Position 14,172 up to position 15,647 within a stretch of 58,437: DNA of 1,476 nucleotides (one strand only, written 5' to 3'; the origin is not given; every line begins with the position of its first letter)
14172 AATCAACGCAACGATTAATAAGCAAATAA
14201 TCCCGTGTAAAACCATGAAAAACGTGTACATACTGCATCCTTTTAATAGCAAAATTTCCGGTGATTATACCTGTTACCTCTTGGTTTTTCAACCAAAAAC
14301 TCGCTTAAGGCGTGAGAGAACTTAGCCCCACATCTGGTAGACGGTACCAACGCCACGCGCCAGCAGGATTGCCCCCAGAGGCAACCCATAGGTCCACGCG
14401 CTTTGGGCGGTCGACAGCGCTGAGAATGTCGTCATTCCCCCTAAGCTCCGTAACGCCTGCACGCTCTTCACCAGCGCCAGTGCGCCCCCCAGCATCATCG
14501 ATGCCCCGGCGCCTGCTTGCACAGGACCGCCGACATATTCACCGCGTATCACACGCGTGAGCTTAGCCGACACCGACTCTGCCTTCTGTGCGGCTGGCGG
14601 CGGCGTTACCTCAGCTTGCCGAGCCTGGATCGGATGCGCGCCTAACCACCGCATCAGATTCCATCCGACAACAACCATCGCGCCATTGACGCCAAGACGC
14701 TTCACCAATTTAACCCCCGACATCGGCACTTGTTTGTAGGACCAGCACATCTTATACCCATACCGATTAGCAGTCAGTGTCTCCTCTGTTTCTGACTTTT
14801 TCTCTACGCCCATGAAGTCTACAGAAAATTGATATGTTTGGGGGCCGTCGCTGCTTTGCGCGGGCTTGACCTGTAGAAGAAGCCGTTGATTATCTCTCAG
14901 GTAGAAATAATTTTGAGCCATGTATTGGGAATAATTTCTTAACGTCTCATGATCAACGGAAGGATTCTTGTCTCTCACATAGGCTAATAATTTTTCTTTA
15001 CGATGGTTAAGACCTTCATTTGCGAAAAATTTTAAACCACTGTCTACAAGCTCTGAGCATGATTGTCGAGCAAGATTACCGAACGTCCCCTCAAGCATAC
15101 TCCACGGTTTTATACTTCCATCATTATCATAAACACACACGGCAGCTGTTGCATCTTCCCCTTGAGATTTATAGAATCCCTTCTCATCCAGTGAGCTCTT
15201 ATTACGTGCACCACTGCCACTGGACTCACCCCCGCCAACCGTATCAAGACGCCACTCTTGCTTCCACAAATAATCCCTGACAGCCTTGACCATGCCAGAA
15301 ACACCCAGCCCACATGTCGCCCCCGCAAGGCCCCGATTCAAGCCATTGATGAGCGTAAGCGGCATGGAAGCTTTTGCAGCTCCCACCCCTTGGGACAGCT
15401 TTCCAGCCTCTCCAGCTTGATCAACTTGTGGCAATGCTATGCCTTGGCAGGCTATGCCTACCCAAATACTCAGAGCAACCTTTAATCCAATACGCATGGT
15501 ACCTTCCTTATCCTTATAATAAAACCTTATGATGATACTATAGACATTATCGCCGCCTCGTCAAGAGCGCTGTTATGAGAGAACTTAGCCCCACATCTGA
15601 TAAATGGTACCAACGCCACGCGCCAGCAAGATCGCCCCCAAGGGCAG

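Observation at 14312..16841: Tandem gene pair with near-identical ends and a highly divergent central cassette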

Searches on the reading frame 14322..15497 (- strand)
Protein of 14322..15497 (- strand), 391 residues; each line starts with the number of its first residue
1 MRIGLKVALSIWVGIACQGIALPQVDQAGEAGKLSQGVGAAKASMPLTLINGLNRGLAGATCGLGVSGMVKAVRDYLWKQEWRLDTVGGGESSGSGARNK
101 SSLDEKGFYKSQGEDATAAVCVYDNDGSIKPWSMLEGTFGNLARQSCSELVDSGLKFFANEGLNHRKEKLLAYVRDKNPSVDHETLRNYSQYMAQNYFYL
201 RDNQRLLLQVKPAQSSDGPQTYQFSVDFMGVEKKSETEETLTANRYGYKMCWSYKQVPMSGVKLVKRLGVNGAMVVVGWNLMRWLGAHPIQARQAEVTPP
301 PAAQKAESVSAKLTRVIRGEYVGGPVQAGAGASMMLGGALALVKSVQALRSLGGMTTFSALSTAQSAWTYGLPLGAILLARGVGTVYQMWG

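Call 5: search_protein_families(library=pfam, proteins=[window:14322-15497:-], max_evalue=1)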
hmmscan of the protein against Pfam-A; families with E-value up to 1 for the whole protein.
window:14322-15497:- (391 aa): 0 families

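Call 6: search_protein_families(library=ncbifam, proteins=[window:14322-15497:-], max_evalue=1)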
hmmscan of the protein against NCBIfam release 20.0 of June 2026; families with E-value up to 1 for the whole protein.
window:14322-15497:- (391 aa): 0 families

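Call 57: search_protein_families(library=padloc, proteins=[window:14322-15497:-], max_evalue=1)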
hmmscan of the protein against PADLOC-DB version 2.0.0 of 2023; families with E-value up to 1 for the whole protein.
window:14322-15497:- (391 aa): 0 families

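Call 58: search_protein_families(library=phrogs, proteins=[window:14322-15497:-], max_evalue=1)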
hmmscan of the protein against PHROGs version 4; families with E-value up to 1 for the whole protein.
window:14322-15497:- (391 aa): 0 families

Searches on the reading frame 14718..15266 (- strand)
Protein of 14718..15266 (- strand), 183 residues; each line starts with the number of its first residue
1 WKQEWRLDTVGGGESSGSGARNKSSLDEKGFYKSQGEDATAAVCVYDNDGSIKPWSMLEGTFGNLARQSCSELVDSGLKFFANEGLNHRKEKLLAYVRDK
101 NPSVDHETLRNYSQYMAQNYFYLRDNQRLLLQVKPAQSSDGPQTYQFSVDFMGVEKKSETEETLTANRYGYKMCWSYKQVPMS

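Call 56: search_protein_families(library=pfam, proteins=[window:14718-15266:-], max_evalue=10)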
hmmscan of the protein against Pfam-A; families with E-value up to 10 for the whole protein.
window:14718-15266:- (183 aa): 1 family
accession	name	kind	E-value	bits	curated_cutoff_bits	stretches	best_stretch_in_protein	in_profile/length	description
PF08558.16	TRF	-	0.093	12.7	25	1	85-142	182-237/239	Telomere repeat binding factor (TRF)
